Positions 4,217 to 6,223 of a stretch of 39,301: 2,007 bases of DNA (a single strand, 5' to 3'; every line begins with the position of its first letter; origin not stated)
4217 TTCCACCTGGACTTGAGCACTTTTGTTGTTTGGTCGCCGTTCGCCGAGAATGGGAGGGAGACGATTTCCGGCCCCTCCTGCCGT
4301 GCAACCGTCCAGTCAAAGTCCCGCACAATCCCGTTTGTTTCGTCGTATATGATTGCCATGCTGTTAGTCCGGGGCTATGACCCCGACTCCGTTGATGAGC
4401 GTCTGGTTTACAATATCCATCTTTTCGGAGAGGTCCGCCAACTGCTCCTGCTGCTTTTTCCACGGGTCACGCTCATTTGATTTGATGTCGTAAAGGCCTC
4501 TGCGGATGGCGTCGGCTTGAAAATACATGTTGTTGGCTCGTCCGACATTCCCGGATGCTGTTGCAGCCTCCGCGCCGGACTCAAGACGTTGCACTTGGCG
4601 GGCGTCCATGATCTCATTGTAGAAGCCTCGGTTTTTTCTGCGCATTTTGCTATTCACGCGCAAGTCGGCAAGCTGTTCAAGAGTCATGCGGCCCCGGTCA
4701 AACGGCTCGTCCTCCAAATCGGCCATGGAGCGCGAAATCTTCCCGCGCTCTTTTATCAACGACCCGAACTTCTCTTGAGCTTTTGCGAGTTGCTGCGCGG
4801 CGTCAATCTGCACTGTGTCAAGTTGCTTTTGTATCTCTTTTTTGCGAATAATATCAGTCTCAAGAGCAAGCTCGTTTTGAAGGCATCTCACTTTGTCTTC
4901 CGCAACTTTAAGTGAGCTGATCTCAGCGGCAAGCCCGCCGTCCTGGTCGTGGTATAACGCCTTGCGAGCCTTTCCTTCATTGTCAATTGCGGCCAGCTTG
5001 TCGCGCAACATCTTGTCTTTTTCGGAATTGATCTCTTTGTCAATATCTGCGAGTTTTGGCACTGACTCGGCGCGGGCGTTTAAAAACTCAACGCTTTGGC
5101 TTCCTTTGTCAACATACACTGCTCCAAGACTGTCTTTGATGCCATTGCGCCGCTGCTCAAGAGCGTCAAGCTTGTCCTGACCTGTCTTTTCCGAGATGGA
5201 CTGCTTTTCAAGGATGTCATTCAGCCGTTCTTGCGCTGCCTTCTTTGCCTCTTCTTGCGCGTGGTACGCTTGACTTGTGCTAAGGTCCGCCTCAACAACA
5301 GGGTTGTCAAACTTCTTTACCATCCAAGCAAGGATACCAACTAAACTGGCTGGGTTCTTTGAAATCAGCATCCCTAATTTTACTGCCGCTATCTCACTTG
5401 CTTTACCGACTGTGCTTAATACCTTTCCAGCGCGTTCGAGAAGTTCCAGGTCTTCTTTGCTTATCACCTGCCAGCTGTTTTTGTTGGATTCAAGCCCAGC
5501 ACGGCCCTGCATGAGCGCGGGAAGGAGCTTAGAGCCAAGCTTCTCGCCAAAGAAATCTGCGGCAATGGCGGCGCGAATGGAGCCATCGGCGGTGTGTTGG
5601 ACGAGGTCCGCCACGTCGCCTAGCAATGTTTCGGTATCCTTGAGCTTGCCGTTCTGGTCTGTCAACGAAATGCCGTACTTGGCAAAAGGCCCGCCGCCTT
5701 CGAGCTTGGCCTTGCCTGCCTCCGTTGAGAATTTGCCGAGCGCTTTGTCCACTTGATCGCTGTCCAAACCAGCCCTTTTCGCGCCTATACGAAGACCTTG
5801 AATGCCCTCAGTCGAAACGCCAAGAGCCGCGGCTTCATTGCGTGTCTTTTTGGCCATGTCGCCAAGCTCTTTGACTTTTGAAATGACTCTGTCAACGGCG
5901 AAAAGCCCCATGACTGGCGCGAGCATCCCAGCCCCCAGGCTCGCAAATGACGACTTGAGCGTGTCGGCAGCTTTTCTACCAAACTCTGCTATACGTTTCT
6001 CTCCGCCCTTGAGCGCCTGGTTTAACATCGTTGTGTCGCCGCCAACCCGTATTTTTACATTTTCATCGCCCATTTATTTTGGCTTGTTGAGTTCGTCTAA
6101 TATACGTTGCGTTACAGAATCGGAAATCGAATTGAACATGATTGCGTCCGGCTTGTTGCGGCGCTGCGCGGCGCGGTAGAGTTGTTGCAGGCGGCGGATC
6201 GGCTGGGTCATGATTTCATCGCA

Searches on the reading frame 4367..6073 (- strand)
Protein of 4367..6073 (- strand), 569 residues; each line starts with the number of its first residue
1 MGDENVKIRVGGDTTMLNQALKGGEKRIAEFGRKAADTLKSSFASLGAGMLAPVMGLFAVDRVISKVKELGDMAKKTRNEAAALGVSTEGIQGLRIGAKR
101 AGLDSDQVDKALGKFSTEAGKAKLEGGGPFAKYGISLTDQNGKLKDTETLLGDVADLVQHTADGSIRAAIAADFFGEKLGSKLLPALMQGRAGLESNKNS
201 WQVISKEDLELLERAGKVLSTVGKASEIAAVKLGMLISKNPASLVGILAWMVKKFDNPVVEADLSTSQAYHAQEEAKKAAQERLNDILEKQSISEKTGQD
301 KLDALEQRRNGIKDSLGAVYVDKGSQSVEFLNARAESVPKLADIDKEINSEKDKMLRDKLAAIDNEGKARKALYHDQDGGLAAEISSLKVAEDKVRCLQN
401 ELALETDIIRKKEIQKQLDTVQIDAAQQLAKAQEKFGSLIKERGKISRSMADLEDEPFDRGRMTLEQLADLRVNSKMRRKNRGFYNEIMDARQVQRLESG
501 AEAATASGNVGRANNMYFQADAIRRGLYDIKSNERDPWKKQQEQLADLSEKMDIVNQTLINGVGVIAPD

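Call 100: search_protein_families(library=pfam, proteins=[window:4367-6073:-], max_evalue=0.001)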
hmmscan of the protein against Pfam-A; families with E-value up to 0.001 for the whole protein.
window:4367-6073:- (569 aa): 1 family
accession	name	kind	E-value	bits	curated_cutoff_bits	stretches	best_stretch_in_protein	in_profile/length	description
PF10145.14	PhageMin_Tail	-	1.8e-06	28.4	33.2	1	61-176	87-201/201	Phage-related minor tail protein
